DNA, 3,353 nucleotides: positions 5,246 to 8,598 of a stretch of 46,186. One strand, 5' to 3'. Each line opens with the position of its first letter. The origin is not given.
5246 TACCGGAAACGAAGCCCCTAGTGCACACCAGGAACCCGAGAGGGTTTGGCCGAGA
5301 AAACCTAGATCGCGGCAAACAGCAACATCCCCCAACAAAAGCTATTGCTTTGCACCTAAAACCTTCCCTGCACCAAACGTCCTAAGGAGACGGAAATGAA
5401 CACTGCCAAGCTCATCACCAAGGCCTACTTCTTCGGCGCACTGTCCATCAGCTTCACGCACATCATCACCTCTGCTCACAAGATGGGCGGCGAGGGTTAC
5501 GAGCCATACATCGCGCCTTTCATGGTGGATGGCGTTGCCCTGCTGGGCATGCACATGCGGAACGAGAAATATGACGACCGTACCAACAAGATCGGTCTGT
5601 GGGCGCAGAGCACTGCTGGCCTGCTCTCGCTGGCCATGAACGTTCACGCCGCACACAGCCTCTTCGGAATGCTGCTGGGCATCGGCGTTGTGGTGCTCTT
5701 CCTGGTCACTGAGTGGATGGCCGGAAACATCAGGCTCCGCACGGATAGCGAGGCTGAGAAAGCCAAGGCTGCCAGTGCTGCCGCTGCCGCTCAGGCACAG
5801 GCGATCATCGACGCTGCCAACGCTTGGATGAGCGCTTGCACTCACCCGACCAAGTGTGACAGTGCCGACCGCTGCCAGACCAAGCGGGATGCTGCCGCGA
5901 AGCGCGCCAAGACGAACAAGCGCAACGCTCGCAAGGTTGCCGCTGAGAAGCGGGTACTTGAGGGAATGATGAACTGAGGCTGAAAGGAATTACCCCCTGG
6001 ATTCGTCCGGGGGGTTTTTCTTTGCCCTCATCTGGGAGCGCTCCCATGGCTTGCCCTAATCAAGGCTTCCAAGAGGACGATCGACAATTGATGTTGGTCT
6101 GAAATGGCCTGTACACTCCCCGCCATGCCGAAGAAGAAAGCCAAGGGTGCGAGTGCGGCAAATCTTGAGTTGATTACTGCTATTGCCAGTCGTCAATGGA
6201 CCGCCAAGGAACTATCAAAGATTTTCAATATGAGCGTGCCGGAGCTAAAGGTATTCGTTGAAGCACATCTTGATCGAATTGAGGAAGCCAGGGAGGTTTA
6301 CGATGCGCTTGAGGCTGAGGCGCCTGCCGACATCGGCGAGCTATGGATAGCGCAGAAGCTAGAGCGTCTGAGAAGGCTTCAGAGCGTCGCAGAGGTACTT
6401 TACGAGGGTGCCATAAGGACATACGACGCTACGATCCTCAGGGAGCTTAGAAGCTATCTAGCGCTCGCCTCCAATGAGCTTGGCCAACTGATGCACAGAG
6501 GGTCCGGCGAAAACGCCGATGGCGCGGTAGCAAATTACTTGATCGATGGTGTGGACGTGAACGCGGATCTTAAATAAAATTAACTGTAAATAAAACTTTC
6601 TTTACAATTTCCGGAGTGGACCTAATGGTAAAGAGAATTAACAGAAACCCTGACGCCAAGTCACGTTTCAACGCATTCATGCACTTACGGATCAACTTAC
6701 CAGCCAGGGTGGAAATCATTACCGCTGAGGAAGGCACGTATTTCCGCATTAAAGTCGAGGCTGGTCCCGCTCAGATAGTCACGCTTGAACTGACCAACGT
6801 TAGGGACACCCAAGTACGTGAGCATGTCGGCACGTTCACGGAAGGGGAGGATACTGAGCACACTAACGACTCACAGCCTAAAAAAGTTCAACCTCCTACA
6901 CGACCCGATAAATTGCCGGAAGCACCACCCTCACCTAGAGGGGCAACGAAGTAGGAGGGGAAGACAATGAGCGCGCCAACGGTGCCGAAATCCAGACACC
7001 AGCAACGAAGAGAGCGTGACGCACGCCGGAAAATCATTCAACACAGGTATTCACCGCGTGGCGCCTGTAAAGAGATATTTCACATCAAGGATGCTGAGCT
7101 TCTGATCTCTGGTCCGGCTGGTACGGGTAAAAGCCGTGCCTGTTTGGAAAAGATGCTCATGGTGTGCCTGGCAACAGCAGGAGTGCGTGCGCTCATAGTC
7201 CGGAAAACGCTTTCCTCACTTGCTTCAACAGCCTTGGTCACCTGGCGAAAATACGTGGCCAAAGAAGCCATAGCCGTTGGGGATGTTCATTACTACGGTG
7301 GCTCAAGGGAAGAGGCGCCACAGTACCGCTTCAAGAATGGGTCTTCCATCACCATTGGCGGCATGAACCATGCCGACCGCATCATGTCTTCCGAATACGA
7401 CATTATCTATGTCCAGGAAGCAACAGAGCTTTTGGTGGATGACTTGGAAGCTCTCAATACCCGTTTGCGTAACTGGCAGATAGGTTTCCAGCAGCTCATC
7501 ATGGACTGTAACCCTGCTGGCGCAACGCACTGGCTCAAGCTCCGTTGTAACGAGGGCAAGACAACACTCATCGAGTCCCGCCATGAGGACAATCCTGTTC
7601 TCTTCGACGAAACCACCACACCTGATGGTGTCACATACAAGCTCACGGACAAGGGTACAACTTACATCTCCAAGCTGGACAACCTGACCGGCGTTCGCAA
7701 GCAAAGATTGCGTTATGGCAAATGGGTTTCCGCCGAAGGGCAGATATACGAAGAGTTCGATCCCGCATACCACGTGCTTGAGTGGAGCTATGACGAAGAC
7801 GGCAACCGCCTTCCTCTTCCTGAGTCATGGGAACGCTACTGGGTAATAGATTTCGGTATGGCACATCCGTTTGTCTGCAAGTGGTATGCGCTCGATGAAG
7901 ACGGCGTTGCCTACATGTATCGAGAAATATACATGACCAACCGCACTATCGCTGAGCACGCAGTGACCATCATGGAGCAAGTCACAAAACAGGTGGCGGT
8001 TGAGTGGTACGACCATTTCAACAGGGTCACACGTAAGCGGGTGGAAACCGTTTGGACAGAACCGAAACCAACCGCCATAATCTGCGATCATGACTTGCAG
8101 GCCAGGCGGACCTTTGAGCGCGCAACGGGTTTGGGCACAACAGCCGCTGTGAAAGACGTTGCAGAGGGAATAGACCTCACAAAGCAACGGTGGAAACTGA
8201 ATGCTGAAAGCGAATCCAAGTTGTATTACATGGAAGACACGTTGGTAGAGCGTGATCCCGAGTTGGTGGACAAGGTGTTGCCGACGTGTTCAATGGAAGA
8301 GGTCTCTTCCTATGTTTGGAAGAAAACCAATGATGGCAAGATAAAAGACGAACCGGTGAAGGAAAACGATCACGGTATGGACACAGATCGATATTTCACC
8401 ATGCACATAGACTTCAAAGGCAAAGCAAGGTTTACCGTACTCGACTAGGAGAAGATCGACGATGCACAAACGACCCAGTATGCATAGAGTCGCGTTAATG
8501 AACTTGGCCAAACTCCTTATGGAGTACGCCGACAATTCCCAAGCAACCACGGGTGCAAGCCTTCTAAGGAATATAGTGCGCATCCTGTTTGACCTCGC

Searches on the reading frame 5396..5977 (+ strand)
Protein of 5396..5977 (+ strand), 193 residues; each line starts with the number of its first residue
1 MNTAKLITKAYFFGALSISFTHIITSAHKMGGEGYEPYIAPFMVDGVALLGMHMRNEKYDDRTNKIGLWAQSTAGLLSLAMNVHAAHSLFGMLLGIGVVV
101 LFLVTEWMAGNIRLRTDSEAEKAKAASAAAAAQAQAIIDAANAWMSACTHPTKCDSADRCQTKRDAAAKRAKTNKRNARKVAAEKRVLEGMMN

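Call 38: search_protein_families(library=pfam, proteins=[window:5396-5977:+], max_evalue=1)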
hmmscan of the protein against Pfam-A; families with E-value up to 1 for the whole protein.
window:5396-5977:+ (193 aa): 2 families
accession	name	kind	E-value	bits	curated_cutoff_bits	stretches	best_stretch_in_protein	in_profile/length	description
PF03812.18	KdgT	-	0.046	13.6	25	1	87-146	215-274/305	2-keto-3-deoxygluconate permease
PF23995.1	DUF7313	-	0.13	12.8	27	1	60-130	50-122/146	Domain of unknown function (DUF7313)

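Call 39: search_protein_families(library=phrogs, proteins=[window:5396-5977:+], max_evalue=0.01)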
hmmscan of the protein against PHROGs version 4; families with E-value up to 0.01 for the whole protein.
window:5396-5977:+ (193 aa): 0 families

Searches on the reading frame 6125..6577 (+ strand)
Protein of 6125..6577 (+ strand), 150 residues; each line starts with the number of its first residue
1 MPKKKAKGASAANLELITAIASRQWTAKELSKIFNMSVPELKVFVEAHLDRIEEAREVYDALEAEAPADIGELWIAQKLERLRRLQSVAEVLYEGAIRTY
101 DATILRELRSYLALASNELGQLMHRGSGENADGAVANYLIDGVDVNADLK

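Call 38: search_protein_families(library=pfam, proteins=[window:6125-6577:+], max_evalue=1)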
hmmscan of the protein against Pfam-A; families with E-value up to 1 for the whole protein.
window:6125-6577:+ (150 aa): 5 families
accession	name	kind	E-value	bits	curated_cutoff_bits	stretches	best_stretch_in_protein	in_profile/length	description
PF21476.4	PF0610-like_N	-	0.046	14.4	33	1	16-42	6-30/50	PF0610-like, N-terminal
PF02768.20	DNA_pol3_beta_3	-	0.11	12.8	27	1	1-68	4-71/121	DNA polymerase III beta subunit, C-terminal domain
PF12824.13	MRP-L20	-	0.15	12.7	30.4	1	24-62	104-142/164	Mitochondrial ribosomal protein subunit L20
PF13744.12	HTH_37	-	0.15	12.4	27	1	16-54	23-61/80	Helix-turn-helix domain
PF13428.12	TPR_14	-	0.27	12.5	23.5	1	45-76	10-40/44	Tetratricopeptide repeat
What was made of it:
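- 6125..6577 (+): Candidate small terminase. It has only sub-threshold HTH-like Pfam similarity and lies immediately upstream of TerL. Pfam matches are weak only (call 38).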

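Call 39: search_protein_families(library=phrogs, proteins=[window:6125-6577:+], max_evalue=0.01)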
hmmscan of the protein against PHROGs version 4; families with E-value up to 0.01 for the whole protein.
window:6125-6577:+ (150 aa): 0 families

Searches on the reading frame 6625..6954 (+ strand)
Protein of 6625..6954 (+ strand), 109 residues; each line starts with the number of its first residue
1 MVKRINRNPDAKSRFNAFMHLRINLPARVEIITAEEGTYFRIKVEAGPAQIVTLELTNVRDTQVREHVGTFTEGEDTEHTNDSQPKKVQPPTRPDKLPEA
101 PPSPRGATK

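Call 75: search_protein_families(library=pfam, proteins=[window:6625-6954:+], max_evalue=0.1)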
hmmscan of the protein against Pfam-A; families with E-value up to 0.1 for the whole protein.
window:6625-6954:+ (109 aa): 2 families
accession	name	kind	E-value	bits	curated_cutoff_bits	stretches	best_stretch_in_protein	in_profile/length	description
PF18380.7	GEN1_C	-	0.025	15.8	26.7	1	42-94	20-75/104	Holliday junction resolvase Gen1 C-terminal domain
PF06030.18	WxLIP_PGBD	-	0.094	13.2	27.3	0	35-65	14-44/121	WxL Interacting Protein, peptidoglycan binding domain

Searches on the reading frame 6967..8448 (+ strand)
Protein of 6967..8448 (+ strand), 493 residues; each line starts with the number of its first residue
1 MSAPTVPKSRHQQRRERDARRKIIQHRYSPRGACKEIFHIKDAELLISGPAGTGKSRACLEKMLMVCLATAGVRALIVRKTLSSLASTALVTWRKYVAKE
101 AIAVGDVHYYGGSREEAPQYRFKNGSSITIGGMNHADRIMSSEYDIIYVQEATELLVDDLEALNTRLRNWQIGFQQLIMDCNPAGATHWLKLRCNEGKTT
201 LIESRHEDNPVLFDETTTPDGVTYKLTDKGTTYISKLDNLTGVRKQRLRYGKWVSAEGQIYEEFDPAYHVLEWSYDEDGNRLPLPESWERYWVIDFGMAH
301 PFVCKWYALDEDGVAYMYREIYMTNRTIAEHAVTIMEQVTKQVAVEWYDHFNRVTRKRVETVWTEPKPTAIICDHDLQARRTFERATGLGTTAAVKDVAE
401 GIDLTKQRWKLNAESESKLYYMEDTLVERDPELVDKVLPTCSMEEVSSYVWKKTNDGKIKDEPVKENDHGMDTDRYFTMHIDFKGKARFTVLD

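Call 8: search_dna_similar(query=window:6967-8448:+, collection=phages, mode=protein, max_rows=25)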
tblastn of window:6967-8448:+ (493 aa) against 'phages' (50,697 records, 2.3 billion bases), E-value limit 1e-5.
Records with a match: 300; places in all: 300; records where one place covers at least 80% of the query: 73.
Best place of each record, by identity: <60% 300.
By first word of the organism name: Arthrobacter 72; Streptomyces 42; Clostridium 37; Bacillus 22; Listeria 16; Bacteriophage 15; Vibrio 14; Haloarcula 8; Lactobacillus 6; Enterococcus 6; and 27 more.
By host as written in the record: Arthrobacter sp. ATCC 21022 54; - 30; Clostridium sporogenes ATCC-15579 30; Streptomyces sanglieri UNT16F27A 10; Streptomyces venezuelae ATCC 10712 8; Arthrobacter globiformis B-2979 8; Vibrio breoganii 8; Haloarcula californiae 7; and 83 more.
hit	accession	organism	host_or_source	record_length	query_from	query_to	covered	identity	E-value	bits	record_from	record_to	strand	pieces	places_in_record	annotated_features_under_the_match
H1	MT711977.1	Streptomyces phage Dagobah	Streptomyces coelicolor M600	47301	25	493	95%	47.5%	2e-128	417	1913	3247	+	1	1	terminase large subunit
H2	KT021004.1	Thermobifida phage P1312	Thermobifida fusca NTU22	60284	26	483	93%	47.8%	7e-142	456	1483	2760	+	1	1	terminase large subunit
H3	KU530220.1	Streptomyces phage Xkcd426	Streptomyces griseus subsp. griseus ...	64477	28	483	92%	38.0%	4e-92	312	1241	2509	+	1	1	terminase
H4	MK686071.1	Streptomyces phage Mischief19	Streptomyces mirabilis NRRL B-2400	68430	28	482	92%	35.4%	2e-85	293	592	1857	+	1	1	2: terminase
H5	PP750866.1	Streptomyces phage Geonosis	Streptomyces griseus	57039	28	489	94%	34.7%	1e-85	293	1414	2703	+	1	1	terminase large subunit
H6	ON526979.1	Streptomyces phage Asis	Streptomyces griseus ATCC 10137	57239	28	487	93%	34.6%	2e-84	290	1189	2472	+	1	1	3: terminase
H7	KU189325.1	Streptomyces phage Maih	Streptomyces griseus subsp. griseus ...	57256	28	487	93%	34.6%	2e-84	290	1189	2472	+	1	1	terminase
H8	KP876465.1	Streptomyces phage YDN12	Streptomyces griseus subsp. griseus ...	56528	28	487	93%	34.6%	2e-84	290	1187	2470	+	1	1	terminase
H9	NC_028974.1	Streptomyces phage YDN12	Streptomyces griseus subsp. griseus ...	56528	28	487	93%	34.6%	2e-84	290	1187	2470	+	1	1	terminase large subunit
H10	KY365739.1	Streptomyces phage BabyGotBac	Streptomyces griseus ATCC 10137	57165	28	487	93%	34.6%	2e-84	290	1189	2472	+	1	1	terminase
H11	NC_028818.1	Streptomyces phage TP1604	Streptomyces griseus subsp. griseus ...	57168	28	487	93%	34.6%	2e-84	290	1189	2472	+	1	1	terminase large subunit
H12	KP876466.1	Streptomyces phage TP1604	Streptomyces griseus subsp. griseus ...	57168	28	487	93%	34.6%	2e-84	290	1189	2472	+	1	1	terminase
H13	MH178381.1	Streptomyces phage BayC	Streptomyces griseus ATCC 10137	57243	28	487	93%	34.6%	2e-84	290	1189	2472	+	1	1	3: terminase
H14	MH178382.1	Streptomyces phage Salete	Streptomyces griseus ATCC 10137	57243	28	487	93%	34.6%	2e-84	290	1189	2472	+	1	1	3: terminase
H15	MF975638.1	Streptomyces phage Abt2graduatex2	Streptomyces griseus ATCC 10137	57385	28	489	94%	34.3%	5e-84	289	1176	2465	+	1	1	terminase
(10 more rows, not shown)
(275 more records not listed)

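Call 20: find_encoding_contigs(protein=window:6967-8448:+, flank=10000, max_places=10)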
Protein window:6967-8448:+ (493 aa): 4 contigs read that carry it; 3 places shown.
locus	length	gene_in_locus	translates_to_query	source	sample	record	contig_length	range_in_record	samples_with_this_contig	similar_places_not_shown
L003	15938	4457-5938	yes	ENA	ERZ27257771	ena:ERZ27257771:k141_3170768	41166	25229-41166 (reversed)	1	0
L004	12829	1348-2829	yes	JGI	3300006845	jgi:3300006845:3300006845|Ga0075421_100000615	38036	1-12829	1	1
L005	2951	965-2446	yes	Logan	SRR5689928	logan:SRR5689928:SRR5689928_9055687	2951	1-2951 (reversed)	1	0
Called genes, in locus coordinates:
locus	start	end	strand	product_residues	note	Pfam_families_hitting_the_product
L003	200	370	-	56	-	-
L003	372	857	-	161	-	-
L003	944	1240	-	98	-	-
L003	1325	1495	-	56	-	-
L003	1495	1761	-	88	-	-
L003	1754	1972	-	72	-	-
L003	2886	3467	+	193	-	-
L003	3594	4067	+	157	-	-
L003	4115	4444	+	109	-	-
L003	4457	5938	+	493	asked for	PF03237:Terminase_6N (weak), PF04466:Terminase_3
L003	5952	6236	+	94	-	-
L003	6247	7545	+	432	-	PF04860:Phage_portal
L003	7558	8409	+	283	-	PF00574:CLP_protease, PF01972:SDH_protease (weak), PF25145:NfeD1b_N (weak)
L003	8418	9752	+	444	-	PF05065:Phage_capsid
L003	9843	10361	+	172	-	-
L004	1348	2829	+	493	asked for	PF03237:Terminase_6N (weak), PF04466:Terminase_3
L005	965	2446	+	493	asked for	PF03237:Terminase_6N (weak), PF04466:Terminase_3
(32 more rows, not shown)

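Call 29: find_homologous_proteins(query=window:6967-8448:+, max_evalue=1e-30)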
Query window:6967-8448:+ (493 aa): 5315 proteins with E <= 1e-30 among 8000 candidates; the best 120 are listed.
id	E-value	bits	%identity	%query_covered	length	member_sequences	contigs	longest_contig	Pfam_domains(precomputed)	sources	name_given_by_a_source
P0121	0.0e+0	1150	100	100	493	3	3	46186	PF04466.20,PF03237.22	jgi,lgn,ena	-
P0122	1.7e-275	932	81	97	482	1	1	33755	PF04466.20,PF03237.22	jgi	-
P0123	1.6e-273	926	83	96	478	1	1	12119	PF04466.20,PF03237.22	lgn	-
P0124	6.0e-271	917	82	96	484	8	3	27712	PF04466.20,PF03237.22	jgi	jgi:phage terminase large subunit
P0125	4.5e-231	786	69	95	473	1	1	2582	PF04466.20,PF03237.22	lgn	-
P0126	5.0e-228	776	70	96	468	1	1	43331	PF04466.20,PF03237.22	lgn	-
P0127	2.2e-225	767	68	95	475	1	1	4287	PF04466.20,PF03237.22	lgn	-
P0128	2.1e-219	747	69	95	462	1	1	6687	PF04466.20,PF03237.22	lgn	-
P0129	6.9e-217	739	65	96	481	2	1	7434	PF04466.20,PF03237.22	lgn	-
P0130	2.0e-216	738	66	95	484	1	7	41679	PF04466.20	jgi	jgi:PBSX family phage terminase large subunit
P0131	2.7e-216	737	66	95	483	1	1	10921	PF04466.20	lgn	-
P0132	4.8e-215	733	68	95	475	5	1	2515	PF04466.20,PF03237.22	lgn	-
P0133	8.2e-215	732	66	95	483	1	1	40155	PF04466.20,PF03237.22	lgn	-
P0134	8.9e-215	732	65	95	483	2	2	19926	PF04466.20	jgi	jgi:PBSX family phage terminase large subunit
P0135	1.5e-214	731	65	95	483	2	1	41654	PF04466.20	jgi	jgi:PBSX family phage terminase large subunit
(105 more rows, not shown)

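Call 31: find_related_loci(query=A2, collection=viral_contigs, flank=10000)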
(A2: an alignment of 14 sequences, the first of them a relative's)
Query A2 (493 aa) in viral_contigs; peptide patterns used: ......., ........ (x = any residue, [..] = any of these).
599 stretches matched a pattern (row limit reached: there are more); 281 encode a relative of the query (tblastn E <= 1e-3); the best 80 are kept; 80 distinct loci.
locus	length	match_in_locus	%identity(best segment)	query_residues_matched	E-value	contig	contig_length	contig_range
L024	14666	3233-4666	81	15-492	0e+0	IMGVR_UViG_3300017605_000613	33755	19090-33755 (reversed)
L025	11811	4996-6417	81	19-492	0e+0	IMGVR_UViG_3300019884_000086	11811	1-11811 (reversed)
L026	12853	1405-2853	64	1-493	0e+0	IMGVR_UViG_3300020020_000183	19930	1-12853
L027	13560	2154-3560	64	22-493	0e+0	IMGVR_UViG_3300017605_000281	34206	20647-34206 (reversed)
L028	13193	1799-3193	64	23-493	0e+0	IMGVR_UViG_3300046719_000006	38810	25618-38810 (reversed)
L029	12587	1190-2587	64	17-493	0e+0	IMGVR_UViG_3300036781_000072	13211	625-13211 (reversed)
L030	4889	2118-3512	64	22-493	0e+0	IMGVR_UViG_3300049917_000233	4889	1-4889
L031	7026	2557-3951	64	23-493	0e+0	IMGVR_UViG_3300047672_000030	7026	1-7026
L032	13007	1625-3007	63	26-493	0e+0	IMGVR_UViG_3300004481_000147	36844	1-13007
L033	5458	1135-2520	64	25-492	0e+0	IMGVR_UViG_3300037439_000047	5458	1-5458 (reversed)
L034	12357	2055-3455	62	21-493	0e+0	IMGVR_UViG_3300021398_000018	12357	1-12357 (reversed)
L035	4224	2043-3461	62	17-492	0e+0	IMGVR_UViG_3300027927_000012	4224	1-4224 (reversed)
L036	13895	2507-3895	64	23-493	0e+0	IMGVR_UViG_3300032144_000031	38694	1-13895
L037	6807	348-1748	63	25-493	0e+0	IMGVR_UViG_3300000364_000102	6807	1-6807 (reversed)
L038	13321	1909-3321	63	19-492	0e+0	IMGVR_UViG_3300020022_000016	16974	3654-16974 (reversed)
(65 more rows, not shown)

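Call 35: find_encoding_contigs(protein=P0126, flank=10000, max_places=4)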
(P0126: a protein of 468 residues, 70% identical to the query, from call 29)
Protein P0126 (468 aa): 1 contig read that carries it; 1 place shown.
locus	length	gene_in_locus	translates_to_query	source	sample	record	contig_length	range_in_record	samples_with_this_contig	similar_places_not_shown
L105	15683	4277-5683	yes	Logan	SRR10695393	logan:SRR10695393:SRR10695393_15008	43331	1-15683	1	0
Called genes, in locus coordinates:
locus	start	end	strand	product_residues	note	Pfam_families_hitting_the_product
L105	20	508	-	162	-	-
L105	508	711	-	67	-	-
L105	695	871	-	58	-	-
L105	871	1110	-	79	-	-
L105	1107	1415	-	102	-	-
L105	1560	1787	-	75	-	-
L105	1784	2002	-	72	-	-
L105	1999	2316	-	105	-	-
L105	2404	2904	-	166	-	-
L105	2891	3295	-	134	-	-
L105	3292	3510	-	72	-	-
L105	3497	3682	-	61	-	-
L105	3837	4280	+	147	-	-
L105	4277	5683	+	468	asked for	PF03237:Terminase_6N (weak), PF04466:Terminase_3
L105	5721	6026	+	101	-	-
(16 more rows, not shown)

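Call 75: search_protein_families(library=pfam, proteins=[window:6967-8448:+], max_evalue=0.1)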
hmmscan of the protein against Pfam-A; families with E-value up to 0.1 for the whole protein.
window:6967-8448:+ (493 aa): 3 families
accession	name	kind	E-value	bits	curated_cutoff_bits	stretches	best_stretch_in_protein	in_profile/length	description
PF04466.19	Terminase_3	-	2.3e-08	34.2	23.2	1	48-195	8-149/201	Phage terminase large subunit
PF03237.21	Terminase_6N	-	5e-07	30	22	1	47-264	2-211/215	Terminase large subunit, T4likevirus-type, N-terminal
PF00270.35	DEAD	-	0.016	15.4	26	1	41-140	13-109/167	DEAD/DEAH box helicase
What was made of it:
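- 6967..8448 (+): Large terminase, with both the ATPase and the nuclease region. Pfam Terminase_3 and Terminase_6N (call 75).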

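Call 95: search_solved_structures(query=A2, max_evalue=0.01)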
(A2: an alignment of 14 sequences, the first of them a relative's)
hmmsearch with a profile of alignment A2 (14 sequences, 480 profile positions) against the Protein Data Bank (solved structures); distinct sequences matched with E-value up to 0.01: 2.
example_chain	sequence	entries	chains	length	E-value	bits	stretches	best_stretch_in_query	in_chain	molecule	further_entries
5oe8_A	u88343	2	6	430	8e-16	61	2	166-382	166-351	Large subunit terminase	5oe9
5oea_A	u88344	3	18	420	3e-15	59.1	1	166-465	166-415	Large subunit terminase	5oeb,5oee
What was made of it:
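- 6967..8448 (+): A family profile matches PDB large terminases 5oe8/5oea out to profile position 465 (E = 8e-16 and 3e-15) (call 95).
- Terminase with a nuclease region, and terS/terL next to the left arm as in cos and DTR phages (calls 20, 75, 95).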

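Call 100: search_dna_similar(query=window:6967-8448:+, collection=plasmids, mode=protein, max_rows=10)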
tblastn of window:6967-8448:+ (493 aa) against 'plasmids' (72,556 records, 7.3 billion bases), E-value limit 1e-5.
Records with a match: 56; places in all: 60; records where one place covers at least 80% of the query: 20.
Best place of each record, by identity: <60% 56.
By first word of the organism name: Bacillus 18; Leptospira 15; Clostridium 9; Streptomyces 3; Enterococcus 3; Nocardia 1; Rhodococcus 1; Amycolatopsis 1; Monoglobus 1; Vescimonas 1; and 3 more.
By predicted mobility (MOB-suite, as given by PLSDB): non-mobilizable 55; mobilizable 1.
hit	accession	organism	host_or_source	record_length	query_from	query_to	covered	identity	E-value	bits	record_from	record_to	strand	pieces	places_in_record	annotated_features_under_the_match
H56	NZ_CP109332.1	Streptomyces sp. NBC_01590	-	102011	27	491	94%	43.5%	7e-126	411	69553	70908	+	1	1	phage terminase large subunit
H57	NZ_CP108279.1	Streptomyces atratus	-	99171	27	489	94%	43.2%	7e-121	397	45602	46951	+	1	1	phage terminase large subunit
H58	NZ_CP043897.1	Leptospira interrogans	Homo sapiens,cell culture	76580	41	481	89%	27.1%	2e-31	136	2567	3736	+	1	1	PBSX family phage terminase large subunit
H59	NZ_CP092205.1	Leptospira weilii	Homo sapiens,blood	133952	44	481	89%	27.2%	1e-31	137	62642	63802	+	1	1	PBSX family phage terminase large subunit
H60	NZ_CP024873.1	Leptospira mayottensis 200901116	Homo sapiens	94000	44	481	89%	27.0%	1e-29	130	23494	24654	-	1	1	PBSX family phage terminase large subunit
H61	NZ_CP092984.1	Leptospira interrogans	Homo sapiens,blood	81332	44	481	89%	26.4%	2e-29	130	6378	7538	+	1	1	PBSX family phage terminase large subunit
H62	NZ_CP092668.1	Leptospira interrogans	Homo sapiens,blood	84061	44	481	89%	26.2%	6e-29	128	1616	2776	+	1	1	PBSX family phage terminase large subunit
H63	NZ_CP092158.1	Leptospira interrogans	Homo sapiens,blood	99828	44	481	89%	26.2%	6e-29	128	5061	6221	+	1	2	PBSX family phage terminase large subunit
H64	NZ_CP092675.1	Leptospira interrogans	Homo sapiens,blood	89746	44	481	89%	26.2%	3e-28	126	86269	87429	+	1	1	PBSX family phage terminase large subunit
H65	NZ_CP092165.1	Leptospira interrogans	Homo sapiens,blood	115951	44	481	89%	26.2%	3e-28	126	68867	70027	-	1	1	PBSX family phage terminase large subunit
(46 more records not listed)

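Call 101: get_annotated_region(hit=H56, flank=12000)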
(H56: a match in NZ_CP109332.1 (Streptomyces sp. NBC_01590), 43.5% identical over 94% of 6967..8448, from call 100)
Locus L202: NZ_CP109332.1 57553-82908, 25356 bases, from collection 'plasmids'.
description: Streptomyces sp. NBC_01590 plasmid unnamed2, complete sequence
organism: Streptomyces sp. NBC_01590 (NCBI taxid 2975887)
taxonomy: Bacteria; Actinomycetota; Actinomycetes; Kitasatosporales; Streptomycetaceae; Streptomyces; Streptomyces sp. NBC 01590
host: -; source: -; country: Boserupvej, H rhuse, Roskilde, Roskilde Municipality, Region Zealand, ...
typing (MOB-suite, as given by PLSDB): non-mobilizable
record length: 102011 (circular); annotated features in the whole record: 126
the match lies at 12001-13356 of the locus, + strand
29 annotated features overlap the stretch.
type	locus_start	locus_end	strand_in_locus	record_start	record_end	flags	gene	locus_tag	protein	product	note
CDS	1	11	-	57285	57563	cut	-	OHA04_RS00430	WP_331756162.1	hypothetical protein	-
CDS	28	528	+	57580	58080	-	-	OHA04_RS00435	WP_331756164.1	hypothetical protein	-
CDS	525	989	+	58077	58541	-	-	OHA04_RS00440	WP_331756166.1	HNH endonuclease signature motif containing protein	-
CDS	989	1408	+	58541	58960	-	-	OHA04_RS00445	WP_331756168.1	hypothetical protein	-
CDS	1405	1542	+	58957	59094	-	-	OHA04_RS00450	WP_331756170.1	hypothetical protein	-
CDS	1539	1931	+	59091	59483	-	-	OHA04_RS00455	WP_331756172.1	hypothetical protein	-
CDS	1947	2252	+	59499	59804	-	-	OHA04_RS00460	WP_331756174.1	hypothetical protein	-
CDS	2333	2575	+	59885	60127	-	-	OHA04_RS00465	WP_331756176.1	hypothetical protein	-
CDS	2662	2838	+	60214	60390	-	-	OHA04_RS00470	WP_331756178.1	hypothetical protein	-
CDS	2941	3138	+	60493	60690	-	-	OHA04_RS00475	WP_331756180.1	hypothetical protein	-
CDS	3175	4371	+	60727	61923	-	-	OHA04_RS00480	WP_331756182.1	hypothetical protein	-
CDS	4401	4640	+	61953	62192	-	-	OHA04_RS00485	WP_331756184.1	hypothetical protein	-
CDS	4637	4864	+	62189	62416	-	-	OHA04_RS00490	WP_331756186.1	hypothetical protein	-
CDS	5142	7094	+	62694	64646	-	-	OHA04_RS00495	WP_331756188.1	hypothetical protein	-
CDS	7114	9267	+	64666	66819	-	-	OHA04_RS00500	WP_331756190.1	hypothetical protein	-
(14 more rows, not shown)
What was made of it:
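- Tried and rejected: Streptomyces 'plasmids' with a 43%-identical TerL turned out to be unrelated circular 100-kb phage-like records (calls 100, 101).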
